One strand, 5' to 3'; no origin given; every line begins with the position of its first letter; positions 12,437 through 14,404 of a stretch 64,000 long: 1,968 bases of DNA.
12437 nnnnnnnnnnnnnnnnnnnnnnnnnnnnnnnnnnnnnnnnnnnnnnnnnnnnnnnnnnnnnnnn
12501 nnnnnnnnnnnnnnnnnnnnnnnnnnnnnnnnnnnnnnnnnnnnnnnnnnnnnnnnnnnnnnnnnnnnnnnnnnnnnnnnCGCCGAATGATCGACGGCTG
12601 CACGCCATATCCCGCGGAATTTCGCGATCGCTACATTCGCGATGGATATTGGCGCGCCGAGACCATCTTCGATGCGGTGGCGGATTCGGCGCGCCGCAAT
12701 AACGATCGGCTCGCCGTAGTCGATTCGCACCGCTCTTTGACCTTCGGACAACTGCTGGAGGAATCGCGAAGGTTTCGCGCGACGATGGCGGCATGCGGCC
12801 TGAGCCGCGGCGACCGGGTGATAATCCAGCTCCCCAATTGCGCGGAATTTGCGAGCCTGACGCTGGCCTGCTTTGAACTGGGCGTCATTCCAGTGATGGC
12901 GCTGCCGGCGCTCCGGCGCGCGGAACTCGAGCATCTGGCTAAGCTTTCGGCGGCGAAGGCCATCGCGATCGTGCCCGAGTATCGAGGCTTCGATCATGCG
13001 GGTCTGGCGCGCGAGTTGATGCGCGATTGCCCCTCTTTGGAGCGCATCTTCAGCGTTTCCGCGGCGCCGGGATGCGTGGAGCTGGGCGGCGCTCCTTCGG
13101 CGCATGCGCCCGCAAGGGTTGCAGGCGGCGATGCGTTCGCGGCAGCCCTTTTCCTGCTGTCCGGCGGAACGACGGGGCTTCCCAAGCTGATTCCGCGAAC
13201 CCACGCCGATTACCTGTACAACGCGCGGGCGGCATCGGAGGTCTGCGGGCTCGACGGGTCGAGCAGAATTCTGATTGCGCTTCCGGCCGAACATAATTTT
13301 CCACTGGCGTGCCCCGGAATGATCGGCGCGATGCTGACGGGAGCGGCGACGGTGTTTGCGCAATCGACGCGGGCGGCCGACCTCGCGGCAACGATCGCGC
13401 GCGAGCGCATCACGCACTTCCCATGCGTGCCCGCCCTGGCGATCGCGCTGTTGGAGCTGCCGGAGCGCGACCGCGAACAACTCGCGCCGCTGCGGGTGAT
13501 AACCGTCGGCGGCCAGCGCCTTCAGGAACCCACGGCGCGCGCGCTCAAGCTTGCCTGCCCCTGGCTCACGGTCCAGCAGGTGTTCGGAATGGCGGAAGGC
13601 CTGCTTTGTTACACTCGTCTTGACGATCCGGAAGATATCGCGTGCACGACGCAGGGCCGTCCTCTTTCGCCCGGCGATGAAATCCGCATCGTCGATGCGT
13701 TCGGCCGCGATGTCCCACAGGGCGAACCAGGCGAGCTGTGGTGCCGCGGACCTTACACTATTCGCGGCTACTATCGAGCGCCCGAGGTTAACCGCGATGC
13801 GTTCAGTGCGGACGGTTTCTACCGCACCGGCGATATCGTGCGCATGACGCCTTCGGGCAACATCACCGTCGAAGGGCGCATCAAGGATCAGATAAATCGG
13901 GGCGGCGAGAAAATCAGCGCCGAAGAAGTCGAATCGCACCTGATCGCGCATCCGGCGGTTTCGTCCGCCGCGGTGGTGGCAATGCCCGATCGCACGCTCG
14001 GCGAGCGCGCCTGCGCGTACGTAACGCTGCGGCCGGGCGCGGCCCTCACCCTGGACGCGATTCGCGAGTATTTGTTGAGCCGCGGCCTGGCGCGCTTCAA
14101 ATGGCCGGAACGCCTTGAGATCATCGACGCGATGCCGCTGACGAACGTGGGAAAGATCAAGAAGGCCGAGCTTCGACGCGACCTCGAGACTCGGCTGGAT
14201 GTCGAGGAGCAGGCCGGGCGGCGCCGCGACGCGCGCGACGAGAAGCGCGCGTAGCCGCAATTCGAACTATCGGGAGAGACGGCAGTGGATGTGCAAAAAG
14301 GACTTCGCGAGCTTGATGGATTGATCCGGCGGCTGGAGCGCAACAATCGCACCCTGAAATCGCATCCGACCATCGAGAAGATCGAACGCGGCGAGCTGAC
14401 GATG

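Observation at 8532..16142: Aromatic-acid processing cluster with two unrelated diiron oxygenase scaffolds and a stand-alone DhbE-like adenylase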

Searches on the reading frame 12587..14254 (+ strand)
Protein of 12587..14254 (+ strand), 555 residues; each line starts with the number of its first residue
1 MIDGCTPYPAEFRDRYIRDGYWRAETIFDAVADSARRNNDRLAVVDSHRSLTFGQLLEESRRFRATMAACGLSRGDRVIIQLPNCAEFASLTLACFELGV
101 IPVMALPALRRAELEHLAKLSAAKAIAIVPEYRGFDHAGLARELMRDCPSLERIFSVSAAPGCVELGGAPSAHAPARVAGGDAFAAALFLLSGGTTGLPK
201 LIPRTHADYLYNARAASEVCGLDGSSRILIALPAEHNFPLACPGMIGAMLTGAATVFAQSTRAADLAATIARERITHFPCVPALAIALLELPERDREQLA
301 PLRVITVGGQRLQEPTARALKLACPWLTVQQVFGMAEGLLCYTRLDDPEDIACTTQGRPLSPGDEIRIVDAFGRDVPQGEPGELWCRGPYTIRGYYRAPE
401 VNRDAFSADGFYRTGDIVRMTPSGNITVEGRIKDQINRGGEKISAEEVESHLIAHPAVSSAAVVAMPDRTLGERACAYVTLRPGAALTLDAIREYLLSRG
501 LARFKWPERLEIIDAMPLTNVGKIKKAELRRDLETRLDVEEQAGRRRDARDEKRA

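Call 3: search_protein_families(library=pfam, proteins=[window:12587-14254:+], max_evalue=0.01)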
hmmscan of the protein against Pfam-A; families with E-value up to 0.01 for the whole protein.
window:12587-14254:+ (555 aa): 2 families
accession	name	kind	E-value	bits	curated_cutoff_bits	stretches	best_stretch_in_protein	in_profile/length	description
PF00501.34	AMP-binding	-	4.2e-68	230.3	29.9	1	33-396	3-384/384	AMP-binding enzyme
PF13193.12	AMP-binding_C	-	2.4e-15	57.7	24.5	1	447-523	1-76/76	AMP-binding enzyme C-terminal domain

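Call 4: search_protein_families(library=ncbifam, proteins=[window:12587-14254:+], max_evalue=0.01)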
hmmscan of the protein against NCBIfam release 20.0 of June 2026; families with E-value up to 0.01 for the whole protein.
window:12587-14254:+ (555 aa): 105 families (the best 25 are shown)
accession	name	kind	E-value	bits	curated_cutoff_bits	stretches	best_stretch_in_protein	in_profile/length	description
TIGR02275.1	DHB_AMP_lig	equivalog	6.5e-167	556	723.55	1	5-530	3-526/526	(2,3-dihydroxybenzoyl)adenylate synthase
NF008192.1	PRK10946.1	equivalog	8.7e-150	499.5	783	1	6-536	5-532/534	(2,3-dihydroxybenzoyl)adenylate synthase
NF004758.0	PRK06087.1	equivalog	2.9e-90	303.2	736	1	11-541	10-543/548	medium-chain fatty-acid--CoA ligase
NF004837.0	PRK06187.1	subfamily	3.7e-86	289.5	476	1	25-535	8-524/531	long-chain-fatty-acid--CoA ligase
TIGR03208.1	cyc_hxne_CoA_lg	equivalog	3.8e-79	266.8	792.3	1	13-530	10-537/538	cyclohexanecarboxylate-CoA ligase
NF009233.0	PRK12583.1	subfamily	1.6e-76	257.9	832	2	192-532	209-549/558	fatty acid CoA ligase family protein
NF005801.1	PRK07656.1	equivalog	6e-74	249.5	657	1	26-530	2-500/500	FadD3 family acyl-CoA ligase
NF006182.0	PRK08316.1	subfamily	3.4e-70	237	663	1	23-535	9-519/523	fatty acyl-CoA synthetase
NF004814.0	PRK06164.1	equivalog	5.5e-68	229.9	677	1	24-541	9-538/540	acyl-CoA synthetase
NF004511.1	PRK05852.1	equivalog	6.1e-65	219.8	650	1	29-530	3-501/505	FadD7 family fatty acid--CoA ligase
NF005714.0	PRK07529.1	subfamily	3.4e-62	210.7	632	2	186-535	220-578/640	acyl-CoA synthetase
NF004114.0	PRK05605.1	equivalog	4.5e-61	206.8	766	2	185-536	222-572/575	long-chain-fatty-acid--CoA ligase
NF005676.0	PRK07470.1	equivalog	5.1e-60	203.6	774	1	29-542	24-538/544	acyl-CoA synthetase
NF005702.0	PRK07514.1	subfamily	3.2e-58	197.3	558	1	25-533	3-500/506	malonyl-CoA synthase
NF004822.0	PRK06178.1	equivalog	8e-58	196.4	782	1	26-534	38-568/571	acyl-CoA synthetase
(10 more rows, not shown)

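Call 17: search_solved_structures(query=window:12587-14254:+, max_evalue=1e-20)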
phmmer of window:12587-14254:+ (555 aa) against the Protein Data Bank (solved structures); distinct sequences matched with E-value up to 1e-20: 117 (the best 60 are shown).
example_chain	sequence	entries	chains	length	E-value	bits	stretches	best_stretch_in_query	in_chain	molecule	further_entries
6e8o_A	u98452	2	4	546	1.2e-158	532.6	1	1-539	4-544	2,3-dihydroxybenzoate-AMP ligase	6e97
5wm2_A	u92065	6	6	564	6.4e-154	517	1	1-541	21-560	Salicylate-AMP ligase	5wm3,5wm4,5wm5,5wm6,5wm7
7tyb_A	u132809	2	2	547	3.7e-146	491.4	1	2-538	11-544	Pyochelin biosynthesis protein PchD | Pyochelin biosynthesis salicyl-AMP ligase PchD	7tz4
1md9_A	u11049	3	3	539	1.7e-143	482.6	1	1-536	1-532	2,3-dihydroxybenzoate-AMP ligase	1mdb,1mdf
5kei_A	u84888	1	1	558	5.8e-131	441.2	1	2-532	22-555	2,3-dihydroxybenzoate-AMP ligase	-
3rg2_A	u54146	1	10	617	1.8e-115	390.1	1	6-538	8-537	Enterobactin synthase component E (entE), 2,3-dihydro-2,3-dihydroxybenzoate synthetase, is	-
4iz6_A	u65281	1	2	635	2e-115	390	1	6-538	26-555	Enterobactin synthase component E, Isochorismatase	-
6iyk_A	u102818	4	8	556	6.6e-115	388.2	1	6-539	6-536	2,3-dihydroxybenzoate-AMP ligase component of enterobactin synthase multienzyme complex | Enterobactin synthase component E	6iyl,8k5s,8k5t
9my6_B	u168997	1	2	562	8.4e-114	384.6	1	12-535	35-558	(2,3-dihydroxybenzoyl)adenylate synthase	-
3o82_A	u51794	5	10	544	5.1e-113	382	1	12-535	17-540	Peptide arylation enzyme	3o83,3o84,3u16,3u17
9my5_B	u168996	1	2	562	2.1e-112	380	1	12-535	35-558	(2,3-dihydroxybenzoyl)adenylate synthase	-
9my7_B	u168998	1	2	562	5.4e-112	378.6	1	12-535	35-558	(2,3-dihydroxybenzoyl)adenylate synthase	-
9bhy_A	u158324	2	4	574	1e-94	321.6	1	4-529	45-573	2,3-dihydroxybenzoate-AMP ligase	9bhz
3a9u_A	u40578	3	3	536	2.3e-43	152.2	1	53-532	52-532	4-coumarate--CoA ligase | 4-coumarate:CoA ligase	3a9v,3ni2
5bsw_A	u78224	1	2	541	2e-42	149.1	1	51-534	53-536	4-coumarate--CoA ligase 2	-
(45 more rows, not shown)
